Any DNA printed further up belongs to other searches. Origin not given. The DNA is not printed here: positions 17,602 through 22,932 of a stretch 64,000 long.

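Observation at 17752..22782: Giant cadherin/dystroglycan-type protein with a contradictory targeting architecture: lipobox signal, 19-Pro stalk and acidic T1SS-like C-terminal tail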

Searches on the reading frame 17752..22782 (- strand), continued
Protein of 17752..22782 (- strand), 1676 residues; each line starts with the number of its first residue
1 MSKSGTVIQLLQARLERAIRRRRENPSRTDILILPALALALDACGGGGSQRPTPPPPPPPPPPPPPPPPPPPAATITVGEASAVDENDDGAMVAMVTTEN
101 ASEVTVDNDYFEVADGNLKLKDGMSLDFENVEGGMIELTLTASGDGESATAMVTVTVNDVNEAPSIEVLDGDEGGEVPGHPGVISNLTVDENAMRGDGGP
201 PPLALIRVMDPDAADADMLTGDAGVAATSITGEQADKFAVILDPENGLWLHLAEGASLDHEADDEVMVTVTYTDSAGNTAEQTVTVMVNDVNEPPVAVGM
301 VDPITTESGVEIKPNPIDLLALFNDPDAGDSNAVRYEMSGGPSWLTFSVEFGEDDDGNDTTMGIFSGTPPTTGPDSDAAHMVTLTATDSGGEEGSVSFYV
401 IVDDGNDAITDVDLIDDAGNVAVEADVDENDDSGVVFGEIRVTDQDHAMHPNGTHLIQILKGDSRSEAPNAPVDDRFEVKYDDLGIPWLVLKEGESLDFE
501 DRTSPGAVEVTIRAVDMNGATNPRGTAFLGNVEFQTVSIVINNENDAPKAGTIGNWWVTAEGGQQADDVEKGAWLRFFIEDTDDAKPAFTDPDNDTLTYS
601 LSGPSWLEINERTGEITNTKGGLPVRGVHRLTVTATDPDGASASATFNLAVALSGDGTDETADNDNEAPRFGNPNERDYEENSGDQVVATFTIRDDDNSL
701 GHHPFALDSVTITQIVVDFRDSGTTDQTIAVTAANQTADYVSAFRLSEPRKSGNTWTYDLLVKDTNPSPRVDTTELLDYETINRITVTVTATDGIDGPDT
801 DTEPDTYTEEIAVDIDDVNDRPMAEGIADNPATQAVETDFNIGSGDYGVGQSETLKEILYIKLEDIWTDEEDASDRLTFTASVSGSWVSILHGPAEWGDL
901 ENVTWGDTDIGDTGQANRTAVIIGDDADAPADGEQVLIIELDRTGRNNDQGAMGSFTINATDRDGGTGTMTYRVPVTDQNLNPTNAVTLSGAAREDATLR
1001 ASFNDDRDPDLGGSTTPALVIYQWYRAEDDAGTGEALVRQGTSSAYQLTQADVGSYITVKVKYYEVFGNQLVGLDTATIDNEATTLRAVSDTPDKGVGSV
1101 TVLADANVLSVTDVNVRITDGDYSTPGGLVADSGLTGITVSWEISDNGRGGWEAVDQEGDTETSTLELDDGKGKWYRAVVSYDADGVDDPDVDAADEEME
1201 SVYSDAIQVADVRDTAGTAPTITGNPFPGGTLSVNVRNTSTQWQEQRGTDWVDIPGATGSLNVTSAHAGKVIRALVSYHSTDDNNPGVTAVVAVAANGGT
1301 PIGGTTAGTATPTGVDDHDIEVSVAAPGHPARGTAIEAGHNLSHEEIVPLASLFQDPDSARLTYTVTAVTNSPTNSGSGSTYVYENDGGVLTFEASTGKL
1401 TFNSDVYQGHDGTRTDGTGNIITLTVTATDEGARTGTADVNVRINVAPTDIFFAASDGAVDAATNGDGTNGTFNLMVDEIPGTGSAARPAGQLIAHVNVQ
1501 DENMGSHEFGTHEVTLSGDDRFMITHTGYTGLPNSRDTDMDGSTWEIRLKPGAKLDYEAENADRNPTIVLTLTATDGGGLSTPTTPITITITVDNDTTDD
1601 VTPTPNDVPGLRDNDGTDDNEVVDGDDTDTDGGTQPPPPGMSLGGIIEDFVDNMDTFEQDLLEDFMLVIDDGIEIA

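Call 51: find_encoding_contigs(protein=P0124, flank=10000, max_places=2)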
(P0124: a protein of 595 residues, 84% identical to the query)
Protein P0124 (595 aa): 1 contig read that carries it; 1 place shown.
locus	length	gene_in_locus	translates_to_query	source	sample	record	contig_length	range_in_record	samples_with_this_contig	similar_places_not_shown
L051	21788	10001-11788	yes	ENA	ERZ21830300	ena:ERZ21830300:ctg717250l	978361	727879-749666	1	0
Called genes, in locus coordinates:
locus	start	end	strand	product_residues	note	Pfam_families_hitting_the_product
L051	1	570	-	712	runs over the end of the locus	PF13532:2OG-FeII_Oxy_2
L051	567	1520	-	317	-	PF13538:UvrD_C_2 (faint)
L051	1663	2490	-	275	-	-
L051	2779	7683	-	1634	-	PF00028:Cadherin (faint), PF05345:He_PIG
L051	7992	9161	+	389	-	PF13356:Arm-DNA-bind_3, PF22022:Phage_int_M, PF00589:Phage_integrase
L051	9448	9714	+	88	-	-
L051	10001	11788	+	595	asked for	PF00664:ABC_membrane (weak), PF00005:ABC_tran, PF02463:SMC_N (faint), PF13304:AAA_21 (weak)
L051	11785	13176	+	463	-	PF25917:BSH_RND (weak), PF25984:BSH_YknX (faint), PF25994:HH_AprE, PF26002:Beta-barrel_AprE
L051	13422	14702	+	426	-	PF02321:OEP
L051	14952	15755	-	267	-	PF06314:ADC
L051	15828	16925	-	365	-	PF02515:CoA_transf_3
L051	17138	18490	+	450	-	PF02463:SMC_N, PF13304:AAA_21, PF13175:AAA_15 (weak)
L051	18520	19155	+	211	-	PF13707:RloB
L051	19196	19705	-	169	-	PF24838:8xMP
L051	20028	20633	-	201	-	PF00694:Aconitase_C, PF27434:LeuD_C (weak)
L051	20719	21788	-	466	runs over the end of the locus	PF00330:Aconitase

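Call 52: find_encoding_contigs(protein=P0143, flank=10000, max_places=2)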
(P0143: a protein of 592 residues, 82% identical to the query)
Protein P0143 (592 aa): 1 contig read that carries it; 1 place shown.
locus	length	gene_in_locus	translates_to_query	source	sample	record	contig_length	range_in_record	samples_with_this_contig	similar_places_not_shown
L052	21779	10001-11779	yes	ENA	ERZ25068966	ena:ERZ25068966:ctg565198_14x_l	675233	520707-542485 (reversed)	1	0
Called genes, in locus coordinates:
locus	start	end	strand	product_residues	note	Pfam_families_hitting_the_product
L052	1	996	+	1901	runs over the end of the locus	PF05345:He_PIG (faint), PF00028:Cadherin (weak)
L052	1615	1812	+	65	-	-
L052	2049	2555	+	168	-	PF07798:CCDC90-like (faint)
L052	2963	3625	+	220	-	-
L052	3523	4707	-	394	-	PF13776:DUF4172, PF02661:Fic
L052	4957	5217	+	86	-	-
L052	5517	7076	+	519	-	PF02720:DUF222, PF01844:HNH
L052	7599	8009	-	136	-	PF01850:PIN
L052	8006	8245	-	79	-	PF01402:RHH_1 (weak)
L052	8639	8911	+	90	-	-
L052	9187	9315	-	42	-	-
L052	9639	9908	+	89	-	-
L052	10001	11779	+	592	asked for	PF00664:ABC_membrane (weak), PF00005:ABC_tran, PF02463:SMC_N (faint), PF13304:AAA_21 (weak)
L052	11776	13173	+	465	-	PF25919:BSH_CusB (faint), PF25917:BSH_RND, PF25984:BSH_YknX (weak), PF14662:KASH_CCD (faint), PF25994:HH_AprE, PF26002:Beta-barrel_AprE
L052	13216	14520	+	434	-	PF02321:OEP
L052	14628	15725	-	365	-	PF02515:CoA_transf_3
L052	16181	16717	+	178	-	PF13274:SocA_Panacea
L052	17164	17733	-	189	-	PF00694:Aconitase_C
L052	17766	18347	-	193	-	-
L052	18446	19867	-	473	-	PF00330:Aconitase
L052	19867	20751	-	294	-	PF13622:4HBT_3, PF20789:4HBT_3C, PF02551:Acyl_CoA_thio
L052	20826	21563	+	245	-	PF07386:DUF1499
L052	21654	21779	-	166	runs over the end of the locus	PF01575:MaoC_dehydratas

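Call 78: find_encoding_contigs(protein=P0121, flank=10000, max_places=4)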
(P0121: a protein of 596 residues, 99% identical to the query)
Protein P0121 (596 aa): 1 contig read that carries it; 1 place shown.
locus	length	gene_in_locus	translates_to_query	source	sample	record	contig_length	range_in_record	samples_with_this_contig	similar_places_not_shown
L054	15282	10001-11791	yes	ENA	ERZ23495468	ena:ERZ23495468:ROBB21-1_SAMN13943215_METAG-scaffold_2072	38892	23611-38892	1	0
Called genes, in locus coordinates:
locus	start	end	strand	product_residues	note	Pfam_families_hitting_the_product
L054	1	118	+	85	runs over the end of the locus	-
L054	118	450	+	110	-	PF02452:PemK_toxin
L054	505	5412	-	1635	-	PF00028:Cadherin (faint), PF05345:He_PIG (faint)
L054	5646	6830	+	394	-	PF13356:Arm-DNA-bind_3, PF22022:Phage_int_M, PF00589:Phage_integrase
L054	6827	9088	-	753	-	PF01590:GAF (weak), PF13185:GAF_2, PF00989:PAS (faint), PF00512:HisKA, PF02518:HATPase_c, PF13581:HATPase_c_2 (weak), PF00072:Response_reg, PF00486:Trans_reg_C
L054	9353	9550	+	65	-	PF05930:Phage_AlpA, PF12728:HTH_17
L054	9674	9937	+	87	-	-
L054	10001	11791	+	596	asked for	PF00664:ABC_membrane, PF00005:ABC_tran, PF13304:AAA_21 (faint)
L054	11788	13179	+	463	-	PF25917:BSH_RND (weak), PF25984:BSH_YknX (faint), PF25994:HH_AprE, PF26002:Beta-barrel_AprE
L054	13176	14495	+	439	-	PF02321:OEP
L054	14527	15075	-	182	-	PF03473:MOSC (weak)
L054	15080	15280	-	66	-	?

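Call 81: search_solved_structures(query=window:17755-22782:-, max_evalue=0.001)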
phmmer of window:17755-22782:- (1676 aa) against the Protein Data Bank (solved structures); distinct sequences matched with E-value up to 0.001: 0.
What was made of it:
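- Tried and rejected: PDB sequence search with the whole protein: no hit (call 81).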

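Call 87: search_protein_families(library=ncbifam, proteins=[L007:354-2141:-, L051:11785-13176:+, L051:13422-14702:+], max_evalue=0.001)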
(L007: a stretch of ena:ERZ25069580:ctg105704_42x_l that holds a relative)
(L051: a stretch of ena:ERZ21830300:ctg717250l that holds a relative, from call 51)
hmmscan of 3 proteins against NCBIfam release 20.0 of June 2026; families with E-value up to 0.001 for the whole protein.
L007:354-2141:- (596 aa): 187 families (the best 25 are shown)
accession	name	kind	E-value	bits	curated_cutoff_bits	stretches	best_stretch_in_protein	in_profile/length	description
TIGR01842.1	type_I_sec_PrtD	subfamily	3.2e-202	672.9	510.15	1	22-565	1-543/544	type I secretion system permease/ATPase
TIGR03375.1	type_I_sec_LssB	subfamily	1.6e-108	363.8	693.1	1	13-566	135-692/696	type I secretion system permease/ATPase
TIGR01846.1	type_I_sec_HlyB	subfamily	3.4e-76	257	725.55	1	18-565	130-681/694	type I secretion system permease/ATPase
TIGR03796.1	NHLM_micro_ABC1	equivalog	1.9e-73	247.9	853.3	1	15-565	142-701/710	NHLP family bacteriocin export ABC transporter peptidase/permease/ATPase subunit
TIGR02857.1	CydD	equivalog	2.1e-60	205.2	435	1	310-547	292-528/529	thiol reductant ABC exporter subunit CydD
TIGR02203.1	MsbA_lipidA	equivalog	2.6e-55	188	602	1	272-567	265-560/572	lipid A export permease/ATP-binding protein MsbA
TIGR00958.1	3a01208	subfamily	7.4e-55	186.5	874.6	1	249-562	388-700/711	antigen peptide transporter 2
TIGR03797.1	NHLM_micro_ABC2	equivalog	4.9e-54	184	709.4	1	15-567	124-676/686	NHLP bacteriocin export ABC transporter permease/ATPase subunit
TIGR02204.1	MsbA_rel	hypoth_equivalog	1.9e-53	182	780.4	1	21-564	12-563/576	ABC transporter, permease/ATP-binding protein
TIGR02868.1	CydC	equivalog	1.2e-51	176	329.05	1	117-535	108-529/530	thiol reductant ABC exporter subunit CydC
NF052233.1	CphA_assoc_ABC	equivalog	2.2e-47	161.9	880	1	331-568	500-735/766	cyanophycin metabolism-associated ABC transporter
TIGR01193.1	bacteriocin_ABC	subfamily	4.9e-46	157.6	523.85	1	30-567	159-700/708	peptide cleavage/export ABC transporter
NF008381.0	PRK11176.1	equivalog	1.3e-43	149.3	867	1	317-568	320-571/582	lipid A ABC transporter ATP-binding protein/permease MsbA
NF008379.0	PRK11174.1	equivalog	1.2e-42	146.4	684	1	336-562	346-570/588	heme ABC transporter permease/ATP-binding protein CydD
NF045513.1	HepA_fam_ABC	equivalog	5.3e-41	140.7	725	1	352-567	385-600/610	heterocyst formation ABC transporter subunit HepA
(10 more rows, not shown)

L051:11785-13176:+ (463 aa): 12 families
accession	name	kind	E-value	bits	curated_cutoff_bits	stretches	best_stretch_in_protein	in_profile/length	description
TIGR01843.1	type_I_hlyD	subfamily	3.8e-106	355.6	208.65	1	42-463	2-422/422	HlyD family type I secretion periplasmic adaptor subunit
TIGR00998.1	8a0101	subfamily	4.2e-17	62.1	390.8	1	69-375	28-265/334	EmrA/EmrK family multidrug efflux transporter periplasmic adaptor subunit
TIGR01730.1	RND_mfp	subfamily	5.5e-16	58.4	94.9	2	85-129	28-72/322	efflux RND transporter periplasmic adaptor subunit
TIGR02971.1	heterocyst_DevB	subfamily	2.3e-12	47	129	1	177-399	68-288/327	ABC exporter membrane fusion protein, DevB family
TIGR03794.1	NHLM_micro_HlyD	equivalog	4.8e-09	35.6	156.2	1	51-404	26-347/421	NHLP bacteriocin system secretion protein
NF007785.0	PRK10476.1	equivalog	1.9e-08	33.5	376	1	210-402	125-293/347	multidrug transporter subunit MdtN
NF011715.0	PRK15136.1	equivalog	1.9e-07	30.1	563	1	310-373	213-274/390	multidrug efflux MFS transporter periplasmic adaptor subunit EmrA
NF007850.1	PRK10559.1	equivalog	8.1e-06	25.2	400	1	307-413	142-242/303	p-hydroxybenzoic acid efflux pump subunit AaeA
TIGR00999.1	8a0102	subfamily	9.5e-06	24.9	319.3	0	291-374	69-152/271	CzcB/NccB family metal efflux transporter periplasmic adaptor subunit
NF008606.0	PRK11578.1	equivalog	8.4e-05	21.8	342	0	309-377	180-249/371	macrolide transporter subunit MacA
NF004173.0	PRK05641.1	equivalog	0.00079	20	199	0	89-114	127-152/153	putative acetyl-CoA carboxylase biotin carboxyl carrier protein subunit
NF002939.0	PRK03598.1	equivalog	0.00093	18.5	393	0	90-270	51-205/332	secretion protein HlyD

L051:13422-14702:+ (426 aa): 5 families
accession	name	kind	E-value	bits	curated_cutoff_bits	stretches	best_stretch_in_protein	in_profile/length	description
TIGR01844.1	type_I_sec_TolC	subfamily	3.1e-49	168.1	225.15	1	27-424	3-402/414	TolC family outer membrane protein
TIGR01845.1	outer_NodT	subfamily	1.9e-16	60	210.05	1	29-420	59-458/460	efflux transporter outer membrane subunit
NF007002.0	PRK09465.1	equivalog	2.2e-16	59.4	495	1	29-422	26-426/460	outer membrane channel protein TolC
NF052390.1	efflux_OMP_AbuO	equivalog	0.00016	20.6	700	0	138-350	143-361/447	multidrug efflux outer membrane protein AbuO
NF045679.1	DiMtlExpIhpA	equivalog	0.0008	18.2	650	1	21-155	25-155/424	divalent metal ion exporter subunit IhpA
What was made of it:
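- Closest known: Aat/dispersin and MacAB-TolC export of Sec-dependent substrates. Different: The linked transporter here is PrtD-type (TIGR01842, call 87), which threads unfolded substrates from the cytoplasm.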
